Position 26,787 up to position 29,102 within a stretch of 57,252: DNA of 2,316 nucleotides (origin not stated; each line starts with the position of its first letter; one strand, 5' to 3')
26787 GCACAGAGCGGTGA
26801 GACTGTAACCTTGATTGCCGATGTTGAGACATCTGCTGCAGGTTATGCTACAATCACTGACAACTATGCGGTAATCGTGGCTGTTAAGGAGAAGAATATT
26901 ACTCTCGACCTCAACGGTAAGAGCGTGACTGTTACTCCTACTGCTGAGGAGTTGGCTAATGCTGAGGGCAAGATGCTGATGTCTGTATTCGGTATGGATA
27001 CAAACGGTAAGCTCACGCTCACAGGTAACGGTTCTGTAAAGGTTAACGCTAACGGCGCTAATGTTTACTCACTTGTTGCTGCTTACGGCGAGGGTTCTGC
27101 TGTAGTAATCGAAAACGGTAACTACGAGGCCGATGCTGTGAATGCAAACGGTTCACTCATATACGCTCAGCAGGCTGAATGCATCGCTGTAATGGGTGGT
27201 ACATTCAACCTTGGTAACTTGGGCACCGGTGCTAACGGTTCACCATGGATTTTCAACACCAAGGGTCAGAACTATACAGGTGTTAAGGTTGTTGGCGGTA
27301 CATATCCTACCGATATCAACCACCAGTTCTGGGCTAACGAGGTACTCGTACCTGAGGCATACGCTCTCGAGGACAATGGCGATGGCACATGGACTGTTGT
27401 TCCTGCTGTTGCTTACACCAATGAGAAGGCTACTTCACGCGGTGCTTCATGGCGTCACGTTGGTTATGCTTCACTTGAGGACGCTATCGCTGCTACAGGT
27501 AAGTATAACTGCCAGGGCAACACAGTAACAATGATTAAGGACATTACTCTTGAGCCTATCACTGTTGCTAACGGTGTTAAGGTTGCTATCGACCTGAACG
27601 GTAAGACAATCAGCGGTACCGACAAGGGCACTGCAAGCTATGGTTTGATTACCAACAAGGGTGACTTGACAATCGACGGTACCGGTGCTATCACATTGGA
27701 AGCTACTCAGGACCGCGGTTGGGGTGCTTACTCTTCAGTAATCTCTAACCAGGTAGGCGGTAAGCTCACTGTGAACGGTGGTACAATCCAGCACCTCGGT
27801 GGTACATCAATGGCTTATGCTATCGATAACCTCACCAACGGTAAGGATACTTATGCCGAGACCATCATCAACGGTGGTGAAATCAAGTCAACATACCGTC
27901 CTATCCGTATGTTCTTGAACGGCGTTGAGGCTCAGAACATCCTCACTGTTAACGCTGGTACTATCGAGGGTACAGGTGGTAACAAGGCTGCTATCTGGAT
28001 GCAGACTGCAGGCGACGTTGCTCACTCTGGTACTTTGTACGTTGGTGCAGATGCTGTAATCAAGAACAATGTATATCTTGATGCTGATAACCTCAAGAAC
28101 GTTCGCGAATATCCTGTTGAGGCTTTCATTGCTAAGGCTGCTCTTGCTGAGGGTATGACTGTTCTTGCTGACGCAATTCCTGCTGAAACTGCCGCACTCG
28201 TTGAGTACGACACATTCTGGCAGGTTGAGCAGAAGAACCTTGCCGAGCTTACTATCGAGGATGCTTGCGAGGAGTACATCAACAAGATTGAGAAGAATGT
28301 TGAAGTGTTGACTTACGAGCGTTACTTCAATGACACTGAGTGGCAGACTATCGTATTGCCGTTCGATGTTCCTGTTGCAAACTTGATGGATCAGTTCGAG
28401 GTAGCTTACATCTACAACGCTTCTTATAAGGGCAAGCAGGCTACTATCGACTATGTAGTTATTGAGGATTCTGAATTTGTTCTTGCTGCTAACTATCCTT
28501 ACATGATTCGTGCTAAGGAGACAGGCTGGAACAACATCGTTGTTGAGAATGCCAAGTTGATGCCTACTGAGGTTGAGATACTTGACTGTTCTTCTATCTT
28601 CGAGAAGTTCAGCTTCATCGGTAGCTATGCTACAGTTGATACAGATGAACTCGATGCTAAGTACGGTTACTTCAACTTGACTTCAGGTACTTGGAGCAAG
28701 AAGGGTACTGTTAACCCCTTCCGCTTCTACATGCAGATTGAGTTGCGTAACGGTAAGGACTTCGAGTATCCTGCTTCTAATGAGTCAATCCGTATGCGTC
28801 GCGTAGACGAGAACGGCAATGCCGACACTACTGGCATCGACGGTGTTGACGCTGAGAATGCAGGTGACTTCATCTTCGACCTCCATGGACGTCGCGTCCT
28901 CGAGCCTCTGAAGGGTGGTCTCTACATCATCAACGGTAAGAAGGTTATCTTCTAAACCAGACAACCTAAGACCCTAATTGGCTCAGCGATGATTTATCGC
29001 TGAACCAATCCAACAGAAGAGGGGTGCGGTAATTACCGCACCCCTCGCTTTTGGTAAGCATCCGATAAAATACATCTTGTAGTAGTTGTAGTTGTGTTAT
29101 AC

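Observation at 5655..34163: An orphaned 227-bp ancestral junction (cysE 3' end + terminator + tRNA 3' half) shows two integrase-less islands inserted back to back between cysE and tRNA(CAT)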

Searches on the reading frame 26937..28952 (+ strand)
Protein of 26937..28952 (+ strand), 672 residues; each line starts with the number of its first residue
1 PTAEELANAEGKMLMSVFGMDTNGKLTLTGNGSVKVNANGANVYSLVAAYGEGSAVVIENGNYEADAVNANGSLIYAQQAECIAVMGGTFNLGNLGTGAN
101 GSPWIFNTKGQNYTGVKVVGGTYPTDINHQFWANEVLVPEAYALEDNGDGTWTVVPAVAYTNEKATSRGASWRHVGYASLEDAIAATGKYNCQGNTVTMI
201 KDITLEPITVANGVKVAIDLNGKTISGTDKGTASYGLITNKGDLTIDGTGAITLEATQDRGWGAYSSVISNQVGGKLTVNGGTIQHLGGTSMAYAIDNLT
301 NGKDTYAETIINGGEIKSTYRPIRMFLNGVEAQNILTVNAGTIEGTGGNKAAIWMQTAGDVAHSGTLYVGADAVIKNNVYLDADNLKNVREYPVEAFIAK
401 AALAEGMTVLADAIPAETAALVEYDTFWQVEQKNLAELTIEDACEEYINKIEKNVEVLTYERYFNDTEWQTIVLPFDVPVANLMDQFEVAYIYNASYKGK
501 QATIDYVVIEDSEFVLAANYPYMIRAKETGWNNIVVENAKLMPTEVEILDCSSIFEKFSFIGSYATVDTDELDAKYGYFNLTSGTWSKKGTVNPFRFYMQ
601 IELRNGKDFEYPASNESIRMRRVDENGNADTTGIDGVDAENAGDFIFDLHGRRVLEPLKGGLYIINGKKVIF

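Call 58: find_homologous_proteins(query=window:26937-28952:+, max_evalue=1e-20)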
Query window:26937-28952:+ (672 aa): 481 proteins with E <= 1e-20 among 8000 candidates; the best 120 are listed.
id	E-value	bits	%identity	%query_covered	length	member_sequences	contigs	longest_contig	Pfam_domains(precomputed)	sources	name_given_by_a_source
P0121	4.2e-206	704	57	90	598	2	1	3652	-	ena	-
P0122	1.1e-182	627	52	95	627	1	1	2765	-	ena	-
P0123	9.0e-180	617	51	100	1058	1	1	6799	-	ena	-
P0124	1.3e-150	521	50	87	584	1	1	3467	-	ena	-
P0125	2.0e-142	494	56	33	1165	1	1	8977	-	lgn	-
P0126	1.6e-141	491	55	33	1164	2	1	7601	-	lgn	-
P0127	7.7e-140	486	55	33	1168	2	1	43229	-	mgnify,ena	mgnify:CR=1 FL=1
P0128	3.6e-122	427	60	57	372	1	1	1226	-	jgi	jgi:hypothetical protein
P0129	3.7e-113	397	39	40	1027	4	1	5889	-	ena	-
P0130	1.9e-108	382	53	37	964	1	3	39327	-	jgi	-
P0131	1.2e-101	359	49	36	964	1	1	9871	-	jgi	-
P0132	5.8e-101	357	47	39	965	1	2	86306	-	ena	-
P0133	2.1e-100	355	51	35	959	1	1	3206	-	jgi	-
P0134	3.5e-85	305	47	31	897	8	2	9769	-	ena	-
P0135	2.5e-80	289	64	19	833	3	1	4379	PF16318.12,PF13229.13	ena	-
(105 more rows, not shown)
